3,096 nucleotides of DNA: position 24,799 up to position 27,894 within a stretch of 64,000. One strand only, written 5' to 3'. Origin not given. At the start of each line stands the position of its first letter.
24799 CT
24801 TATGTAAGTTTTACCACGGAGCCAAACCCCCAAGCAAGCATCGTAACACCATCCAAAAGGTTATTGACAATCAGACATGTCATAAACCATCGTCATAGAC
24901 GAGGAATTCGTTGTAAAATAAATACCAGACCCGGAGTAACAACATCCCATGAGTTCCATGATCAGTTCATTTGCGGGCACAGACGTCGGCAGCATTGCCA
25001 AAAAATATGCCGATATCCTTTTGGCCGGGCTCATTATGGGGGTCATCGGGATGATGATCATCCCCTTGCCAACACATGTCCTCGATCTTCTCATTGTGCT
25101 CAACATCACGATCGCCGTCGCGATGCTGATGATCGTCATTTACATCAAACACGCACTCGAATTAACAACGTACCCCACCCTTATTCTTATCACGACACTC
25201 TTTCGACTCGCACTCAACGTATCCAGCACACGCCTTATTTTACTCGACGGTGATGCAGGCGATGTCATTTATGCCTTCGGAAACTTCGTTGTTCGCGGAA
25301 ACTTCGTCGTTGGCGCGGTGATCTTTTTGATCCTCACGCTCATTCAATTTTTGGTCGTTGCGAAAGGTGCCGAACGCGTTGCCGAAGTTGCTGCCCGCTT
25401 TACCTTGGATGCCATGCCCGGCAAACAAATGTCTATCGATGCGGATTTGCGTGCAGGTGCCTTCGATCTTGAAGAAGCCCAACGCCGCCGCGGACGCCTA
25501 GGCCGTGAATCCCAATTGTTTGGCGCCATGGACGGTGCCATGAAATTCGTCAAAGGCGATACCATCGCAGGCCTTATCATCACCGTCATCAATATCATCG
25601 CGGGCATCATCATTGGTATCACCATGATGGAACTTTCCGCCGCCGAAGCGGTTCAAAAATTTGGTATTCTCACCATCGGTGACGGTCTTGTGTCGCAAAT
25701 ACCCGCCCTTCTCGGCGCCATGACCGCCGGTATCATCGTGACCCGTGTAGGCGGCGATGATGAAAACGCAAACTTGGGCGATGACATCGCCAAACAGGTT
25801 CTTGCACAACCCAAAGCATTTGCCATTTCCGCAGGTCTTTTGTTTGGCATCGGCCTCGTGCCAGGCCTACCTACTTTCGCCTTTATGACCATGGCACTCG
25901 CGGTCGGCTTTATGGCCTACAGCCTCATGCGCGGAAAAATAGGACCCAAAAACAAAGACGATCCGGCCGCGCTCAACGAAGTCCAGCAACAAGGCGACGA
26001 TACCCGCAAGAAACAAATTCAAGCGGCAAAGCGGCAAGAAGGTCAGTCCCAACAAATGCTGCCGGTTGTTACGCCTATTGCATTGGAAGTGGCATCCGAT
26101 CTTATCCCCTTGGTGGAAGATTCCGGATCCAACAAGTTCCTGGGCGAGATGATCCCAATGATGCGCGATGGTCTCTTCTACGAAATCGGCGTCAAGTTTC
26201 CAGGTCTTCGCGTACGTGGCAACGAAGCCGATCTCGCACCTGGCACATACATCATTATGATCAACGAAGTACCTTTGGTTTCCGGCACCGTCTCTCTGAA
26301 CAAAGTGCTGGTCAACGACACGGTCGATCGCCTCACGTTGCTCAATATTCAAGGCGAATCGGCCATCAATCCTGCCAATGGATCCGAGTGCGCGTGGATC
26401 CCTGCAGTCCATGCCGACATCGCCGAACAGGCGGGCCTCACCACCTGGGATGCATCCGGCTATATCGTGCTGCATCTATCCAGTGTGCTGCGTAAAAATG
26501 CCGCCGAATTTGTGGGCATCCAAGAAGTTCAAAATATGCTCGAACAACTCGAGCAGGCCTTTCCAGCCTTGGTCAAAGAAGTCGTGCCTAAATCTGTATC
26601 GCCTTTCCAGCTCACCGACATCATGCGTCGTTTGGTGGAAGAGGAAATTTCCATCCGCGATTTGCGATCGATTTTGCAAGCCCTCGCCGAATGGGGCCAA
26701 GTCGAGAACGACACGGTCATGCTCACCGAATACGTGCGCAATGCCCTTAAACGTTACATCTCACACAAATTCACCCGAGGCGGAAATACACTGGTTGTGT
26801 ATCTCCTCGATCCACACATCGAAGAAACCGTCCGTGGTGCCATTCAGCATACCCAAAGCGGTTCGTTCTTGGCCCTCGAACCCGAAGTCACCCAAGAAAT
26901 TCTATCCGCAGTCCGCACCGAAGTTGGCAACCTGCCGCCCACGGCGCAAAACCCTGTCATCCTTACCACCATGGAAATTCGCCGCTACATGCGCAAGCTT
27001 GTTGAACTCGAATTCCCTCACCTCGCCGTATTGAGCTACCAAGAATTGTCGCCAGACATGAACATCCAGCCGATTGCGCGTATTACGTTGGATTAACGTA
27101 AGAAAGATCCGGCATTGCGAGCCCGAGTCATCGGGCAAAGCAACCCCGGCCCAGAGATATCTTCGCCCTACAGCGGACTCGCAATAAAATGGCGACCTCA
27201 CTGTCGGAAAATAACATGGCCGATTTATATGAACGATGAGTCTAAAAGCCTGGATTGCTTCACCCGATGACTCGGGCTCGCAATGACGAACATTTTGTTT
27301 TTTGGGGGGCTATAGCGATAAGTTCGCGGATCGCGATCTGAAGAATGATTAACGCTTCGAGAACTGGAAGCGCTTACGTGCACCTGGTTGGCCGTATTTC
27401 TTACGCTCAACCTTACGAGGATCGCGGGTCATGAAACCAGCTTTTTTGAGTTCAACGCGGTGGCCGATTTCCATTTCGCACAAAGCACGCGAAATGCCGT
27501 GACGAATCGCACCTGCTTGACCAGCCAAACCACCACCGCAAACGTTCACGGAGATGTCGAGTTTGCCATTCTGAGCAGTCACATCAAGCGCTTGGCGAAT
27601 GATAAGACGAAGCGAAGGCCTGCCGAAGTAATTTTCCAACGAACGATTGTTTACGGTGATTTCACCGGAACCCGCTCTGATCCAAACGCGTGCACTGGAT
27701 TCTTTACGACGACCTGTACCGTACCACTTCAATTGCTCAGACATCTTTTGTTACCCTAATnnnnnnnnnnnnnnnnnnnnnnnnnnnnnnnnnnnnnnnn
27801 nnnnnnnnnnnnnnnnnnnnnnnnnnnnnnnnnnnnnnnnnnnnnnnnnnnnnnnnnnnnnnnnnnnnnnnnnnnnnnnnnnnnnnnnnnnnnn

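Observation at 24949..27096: Solitary non-flagellar T3SS export-gate gene (sctV) with no other sct genes in the flanking ~20 kb, next to PP2C phosphatase and flotillin genes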

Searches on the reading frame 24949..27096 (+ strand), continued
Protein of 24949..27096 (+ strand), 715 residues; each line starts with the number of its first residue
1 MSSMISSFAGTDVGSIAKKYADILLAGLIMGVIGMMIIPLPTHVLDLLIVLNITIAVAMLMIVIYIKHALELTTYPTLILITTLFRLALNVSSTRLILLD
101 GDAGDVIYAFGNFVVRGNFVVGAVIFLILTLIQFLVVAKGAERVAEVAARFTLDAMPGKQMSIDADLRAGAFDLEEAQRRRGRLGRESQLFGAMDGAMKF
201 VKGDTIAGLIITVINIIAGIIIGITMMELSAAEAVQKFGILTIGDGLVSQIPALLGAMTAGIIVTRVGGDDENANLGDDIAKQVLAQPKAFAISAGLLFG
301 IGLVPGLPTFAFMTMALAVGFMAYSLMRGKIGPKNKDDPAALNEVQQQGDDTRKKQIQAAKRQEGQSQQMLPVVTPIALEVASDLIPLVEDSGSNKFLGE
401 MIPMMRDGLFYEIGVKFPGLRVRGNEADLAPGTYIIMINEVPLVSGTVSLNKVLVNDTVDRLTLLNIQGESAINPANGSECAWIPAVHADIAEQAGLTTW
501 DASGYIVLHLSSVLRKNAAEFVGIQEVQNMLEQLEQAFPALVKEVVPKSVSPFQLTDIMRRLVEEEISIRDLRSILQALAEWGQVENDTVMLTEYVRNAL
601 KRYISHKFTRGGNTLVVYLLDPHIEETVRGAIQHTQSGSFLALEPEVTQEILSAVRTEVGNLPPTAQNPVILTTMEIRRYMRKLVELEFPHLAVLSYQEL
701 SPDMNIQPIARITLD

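Call 52: search_protein_families(library=pfam, max_evalue=0.01, proteins=[L006:2059-3516:+, L006:3567-4214:+, L006:4224-5057:+, L006:5259-6146:+, L006:6162-7217:+, L006:7256-7534:+, L006:7565-8236:+, L006:9269-9823:+, L006:13274-14938:+, L006:16272-17528:+])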
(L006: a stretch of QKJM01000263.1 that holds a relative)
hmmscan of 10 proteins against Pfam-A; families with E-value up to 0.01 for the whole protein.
L006:2059-3516:+ (485 aa): 2 families
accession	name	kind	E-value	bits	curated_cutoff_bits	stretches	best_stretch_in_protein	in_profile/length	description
PF01052.25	FliMN_C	-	6.2e-24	84.2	23.8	1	414-482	2-70/73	Type III flagellar switch regulator (C-ring) FliN C-term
PF02154.20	FliM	-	1.9e-13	51.2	27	1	94-252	28-188/192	Flagellar motor switch protein FliM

L006:3567-4214:+ (215 aa): 1 family
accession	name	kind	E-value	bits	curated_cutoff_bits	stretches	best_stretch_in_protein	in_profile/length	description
PF04347.18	FliO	-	1.4e-10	41.6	22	1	120-193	16-90/91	Flagellar biosynthesis protein, FliO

L006:4224-5057:+ (277 aa): 1 family
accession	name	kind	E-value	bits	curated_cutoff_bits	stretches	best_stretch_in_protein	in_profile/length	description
PF00813.25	FliP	-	2.6e-72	243.2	26.9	1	68-272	2-191/191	FliP family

L006:5259-6146:+ (295 aa): 1 family
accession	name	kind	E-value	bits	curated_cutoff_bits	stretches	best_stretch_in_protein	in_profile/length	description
PF01311.25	Bac_export_1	-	4.8e-54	183.8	27.8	1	44-282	2-229/230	Bacterial export proteins, family 1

L006:6162-7217:+ (351 aa): 1 family
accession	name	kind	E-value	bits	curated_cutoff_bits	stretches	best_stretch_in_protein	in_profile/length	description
PF01312.24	Bac_export_2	-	1.9e-114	382.8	24.4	1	5-344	1-335/335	FlhB HrpN YscU SpaS Family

L006:7256-7534:+ (92 aa): 1 family
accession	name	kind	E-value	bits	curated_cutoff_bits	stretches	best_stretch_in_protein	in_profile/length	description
PF01312.24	Bac_export_2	-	8.6e-29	101.2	24.4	1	6-80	260-335/335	FlhB HrpN YscU SpaS Family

L006:7565-8236:+ (223 aa): 0 families

L006:9269-9823:+ (184 aa): 14 families
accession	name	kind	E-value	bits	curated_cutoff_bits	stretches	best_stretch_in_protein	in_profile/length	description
PF07719.23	TPR_2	-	2.9e-15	55.5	27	1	121-153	2-34/34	Tetratricopeptide repeat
PF00515.34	TPR_1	-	4.7e-12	45.6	27.8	1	121-153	2-34/34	Tetratricopeptide repeat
PF13432.12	TPR_16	-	1e-10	42.3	32.7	2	105-153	16-64/65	Tetratricopeptide repeat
PF13431.12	TPR_17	-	2.6e-10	40.2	24.4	1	108-139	1-32/34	Tetratricopeptide repeat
PF13414.12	TPR_11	-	5.5e-10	39.2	26.8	2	93-134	1-42/42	TPR repeat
PF13181.12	TPR_8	-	1.2e-09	38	25.7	1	122-153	3-34/34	Tetratricopeptide repeat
PF13371.12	TPR_9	-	2.9e-09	37.2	35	1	92-163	1-72/73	Tetratricopeptide repeat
PF14559.12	TPR_19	-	4.4e-09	37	25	1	97-140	2-45/68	Tetratricopeptide repeat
PF13428.12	TPR_14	-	4.5e-09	36.6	23.5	1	122-163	3-44/44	Tetratricopeptide repeat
PF23914.1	TPR_CcmH_CycH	-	9.7e-08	32.4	42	0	127-165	57-95/158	Cytochrome c-type biogenesis protein H TPR domain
PF13424.12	TPR_12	-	1.6e-07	31.9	30.1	1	121-172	4-58/77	Tetratricopeptide repeat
PF12895.13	ANAPC3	-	9.7e-05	23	27.2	1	65-141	2-77/82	Anaphase-promoting complex, cyclosome, subunit 3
PF13174.12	TPR_6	-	0.00018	22.3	26.3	0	122-152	2-32/33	Tetratricopeptide repeat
PF13374.12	TPR_10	-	0.0082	16.6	27.5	0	121-148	3-30/42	Tetratricopeptide repeat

L006:13274-14938:+ (554 aa): 0 families

L006:16272-17528:+ (418 aa): 1 family
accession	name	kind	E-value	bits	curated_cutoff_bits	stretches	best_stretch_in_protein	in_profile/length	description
PF01944.22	SpoIIM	-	7.6e-38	130.4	26.9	1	193-372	1-162/163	Stage II sporulation protein M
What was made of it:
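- Archangium L006 has sctQ, fliO, sctR, sctT, sctU, a TPR gene and sctV in one cluster (call 52).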

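Call 54: find_encoding_contigs(protein=P0033, flank=10000, max_places=5)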
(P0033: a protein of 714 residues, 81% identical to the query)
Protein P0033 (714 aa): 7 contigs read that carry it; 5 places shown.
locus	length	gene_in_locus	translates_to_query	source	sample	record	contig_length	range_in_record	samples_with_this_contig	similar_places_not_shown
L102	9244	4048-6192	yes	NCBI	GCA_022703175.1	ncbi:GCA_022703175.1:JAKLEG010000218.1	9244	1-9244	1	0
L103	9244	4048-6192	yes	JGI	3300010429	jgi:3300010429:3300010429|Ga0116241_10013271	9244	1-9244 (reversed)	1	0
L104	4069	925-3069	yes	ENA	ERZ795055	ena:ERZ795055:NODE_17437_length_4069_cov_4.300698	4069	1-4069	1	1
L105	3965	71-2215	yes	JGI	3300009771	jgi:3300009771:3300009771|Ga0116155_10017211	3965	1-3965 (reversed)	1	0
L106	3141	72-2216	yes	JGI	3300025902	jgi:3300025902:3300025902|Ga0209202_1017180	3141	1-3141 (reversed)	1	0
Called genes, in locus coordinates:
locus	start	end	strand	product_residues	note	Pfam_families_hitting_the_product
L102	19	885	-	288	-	PF00140:Sigma70_r1_2, PF04542:Sigma70_r2, PF04545:Sigma70_r4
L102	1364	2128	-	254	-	PF00481:PP2C (weak), PF13672:PP2C_2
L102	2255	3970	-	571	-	PF02643:DUF192, PF02550:AcetylCoA_hydro, PF13336:AcetylCoA_hyd_C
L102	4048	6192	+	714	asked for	PF00771:FHIPEP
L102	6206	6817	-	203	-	-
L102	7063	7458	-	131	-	PF00380:Ribosomal_S9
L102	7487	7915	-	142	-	PF00572:Ribosomal_L13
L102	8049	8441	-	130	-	PF02261:Asp_decarbox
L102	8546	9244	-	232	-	PF05193:Peptidase_M16_C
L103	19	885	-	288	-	PF00140:Sigma70_r1_2, PF04542:Sigma70_r2, PF04545:Sigma70_r4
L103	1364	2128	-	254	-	PF00481:PP2C (weak), PF13672:PP2C_2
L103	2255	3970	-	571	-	PF02643:DUF192, PF02550:AcetylCoA_hydro, PF13336:AcetylCoA_hyd_C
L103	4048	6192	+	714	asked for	PF00771:FHIPEP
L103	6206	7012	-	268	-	-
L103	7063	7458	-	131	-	PF00380:Ribosomal_S9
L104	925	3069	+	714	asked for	PF00771:FHIPEP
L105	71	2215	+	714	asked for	PF00771:FHIPEP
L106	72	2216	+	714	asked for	PF00771:FHIPEP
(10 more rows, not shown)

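Call 58: search_protein_families(library=pfam, max_evalue=0.01, proteins=[L024:4634-5770:+, L024:4504-5247:-, L024:2274-3524:-, L024:9-1565:+, L003:4133-5131:-, L003:6402-6857:+, L003:7719-8942:+, L003:12206-13624:+, L086:9004-9837:-, L086:11261-11737:+])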
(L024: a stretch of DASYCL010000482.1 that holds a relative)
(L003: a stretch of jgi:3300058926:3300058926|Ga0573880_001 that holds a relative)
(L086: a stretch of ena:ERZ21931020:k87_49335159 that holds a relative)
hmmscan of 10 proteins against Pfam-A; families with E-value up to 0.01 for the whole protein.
L024:4634-5770:+ (378 aa): 2 families
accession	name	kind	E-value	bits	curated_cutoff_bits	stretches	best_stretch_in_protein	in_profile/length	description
PF10442.14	FIST_C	-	3.7e-13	50.2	28.5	1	229-357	14-131/131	FIST C domain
PF08495.15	FIST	-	2.5e-07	31.2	23.2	1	46-218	12-189/189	FIST N domain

L024:4504-5247:- (247 aa): 0 families

L024:2274-3524:- (416 aa): 8 families
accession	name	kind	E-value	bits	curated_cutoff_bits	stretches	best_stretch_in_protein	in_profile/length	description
PF07478.18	Dala_Dala_lig_C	-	3.1e-53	180.8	24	1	170-362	5-204/204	D-ala D-ala ligase C-terminus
PF01820.27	Dala_Dala_lig_N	-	8.5e-21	75.1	34.6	2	113-149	85-121/121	D-ala D-ala ligase N-terminus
PF08443.16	RimK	-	1.7e-10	41.2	21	1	157-345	1-178/188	RimK-like ATP-grasp domain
PF02222.28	ATP-grasp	-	3.7e-10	40.2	27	1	167-323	3-153/179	ATP-grasp domain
PF02655.19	ATP-grasp_3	-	6.7e-09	36.5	23.2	1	158-332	2-155/160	ATP-grasp domain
PF02786.22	CPSase_L_D2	-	4.6e-08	33.3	19.8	1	159-332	1-178/211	Carbamoyl-phosphate synthase L chain, ATP binding domain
PF13535.11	ATP-grasp_4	-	4.1e-06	26.9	27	1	197-333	2-151/160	ATP-grasp domain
PF14397.11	ATPgrasp_ST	-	1.1e-05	25.2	31.4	1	293-338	215-260/278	Sugar-transfer associated ATP-grasp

L024:9-1565:+ (518 aa): 1 family
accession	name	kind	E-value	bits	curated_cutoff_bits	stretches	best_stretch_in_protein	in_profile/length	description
PF01564.23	Spermine_synth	-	4.3e-15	56.2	22.9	1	244-398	5-158/186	Spermine/spermidine synthase domain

L003:4133-5131:- (332 aa): 0 families

L003:6402-6857:+ (151 aa): 0 families

L003:7719-8942:+ (407 aa): 0 families

L003:12206-13624:+ (472 aa): 0 families

L086:9004-9837:- (277 aa): 4 families
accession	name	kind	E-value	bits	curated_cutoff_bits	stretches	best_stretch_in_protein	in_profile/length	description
PF04632.18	FUSC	-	0.00098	18.3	30.9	1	84-174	182-274/660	Fusaric acid resistance protein family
PF13012.11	MitMem_reg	-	0.005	17.1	26.6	1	106-174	10-78/113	Maintenance of mitochondrial structure and function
PF15921.10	CCDC158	-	0.0093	14.3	27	0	73-215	72-220/1112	Coiled-coil domain-containing protein 158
PF14712.11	Snapin_Pallidin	-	0.0094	16.8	29.6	1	77-145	14-86/89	Snapin/Pallidin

L086:11261-11737:+ (158 aa): 0 families

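Call 68: search_solved_structures(query=window:24949-27093:+, max_evalue=1e-150, show_alignments=1)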
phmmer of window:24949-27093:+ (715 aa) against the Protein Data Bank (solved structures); distinct sequences matched with E-value up to 1e-150: 1.
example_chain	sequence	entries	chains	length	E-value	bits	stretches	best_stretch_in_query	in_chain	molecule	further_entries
7alw_A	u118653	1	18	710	2.8e-201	673.8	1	21-714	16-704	Low calcium response protein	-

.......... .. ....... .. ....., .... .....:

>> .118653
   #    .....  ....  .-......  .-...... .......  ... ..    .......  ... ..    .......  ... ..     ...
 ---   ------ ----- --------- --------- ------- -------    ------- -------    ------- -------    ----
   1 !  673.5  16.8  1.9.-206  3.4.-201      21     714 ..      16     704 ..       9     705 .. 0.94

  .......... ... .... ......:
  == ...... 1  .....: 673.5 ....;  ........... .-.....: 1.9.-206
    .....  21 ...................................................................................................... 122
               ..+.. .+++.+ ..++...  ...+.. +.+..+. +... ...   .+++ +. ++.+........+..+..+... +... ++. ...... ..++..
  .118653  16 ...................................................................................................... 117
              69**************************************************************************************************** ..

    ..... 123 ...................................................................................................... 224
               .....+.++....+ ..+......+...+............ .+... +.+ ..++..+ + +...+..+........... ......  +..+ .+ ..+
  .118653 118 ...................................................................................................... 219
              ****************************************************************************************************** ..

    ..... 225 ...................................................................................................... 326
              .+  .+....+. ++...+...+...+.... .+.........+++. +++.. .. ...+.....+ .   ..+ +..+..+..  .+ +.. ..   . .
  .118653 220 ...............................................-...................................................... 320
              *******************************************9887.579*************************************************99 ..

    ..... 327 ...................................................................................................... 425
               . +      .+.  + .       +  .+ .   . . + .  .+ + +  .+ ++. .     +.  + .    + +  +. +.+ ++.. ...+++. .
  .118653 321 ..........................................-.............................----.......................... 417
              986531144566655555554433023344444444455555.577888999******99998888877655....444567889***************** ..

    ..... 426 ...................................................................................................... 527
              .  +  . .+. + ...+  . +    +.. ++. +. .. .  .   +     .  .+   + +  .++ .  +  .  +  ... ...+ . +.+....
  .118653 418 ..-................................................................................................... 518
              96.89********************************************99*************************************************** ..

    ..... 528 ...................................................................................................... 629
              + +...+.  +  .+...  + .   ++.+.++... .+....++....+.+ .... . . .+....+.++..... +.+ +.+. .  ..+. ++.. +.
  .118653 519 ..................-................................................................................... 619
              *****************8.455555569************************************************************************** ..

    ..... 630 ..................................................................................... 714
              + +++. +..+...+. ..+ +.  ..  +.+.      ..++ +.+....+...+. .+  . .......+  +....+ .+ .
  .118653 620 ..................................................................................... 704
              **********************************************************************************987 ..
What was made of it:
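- On SctV (non-flagellar T3SS export gate; NCBIfam TIGR01399): Residues 21-714 align to residues 16-704 of YscV 7alw (call 68).
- Closest known: YscV/LcrD of Yersinia. Same: It aligns over the whole length (674 bits) with all conserved gate motifs shared, including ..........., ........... and the C-terminal LSYQEL (call 68).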

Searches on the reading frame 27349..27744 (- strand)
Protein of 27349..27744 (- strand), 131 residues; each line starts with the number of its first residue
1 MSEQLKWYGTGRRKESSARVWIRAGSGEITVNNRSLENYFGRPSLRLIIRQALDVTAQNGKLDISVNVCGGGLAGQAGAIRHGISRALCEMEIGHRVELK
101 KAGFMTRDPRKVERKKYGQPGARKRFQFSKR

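Call 5: search_protein_families(library=pfam, proteins=[window:27349-27744:-])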
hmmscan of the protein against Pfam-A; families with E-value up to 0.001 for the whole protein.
window:27349-27744:- (131 aa): 1 family
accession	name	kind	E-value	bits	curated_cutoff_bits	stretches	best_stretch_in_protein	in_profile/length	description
PF00380.25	Ribosomal_S9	-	5e-49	166.2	22.5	1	11-131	1-121/121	Ribosomal protein S9/S16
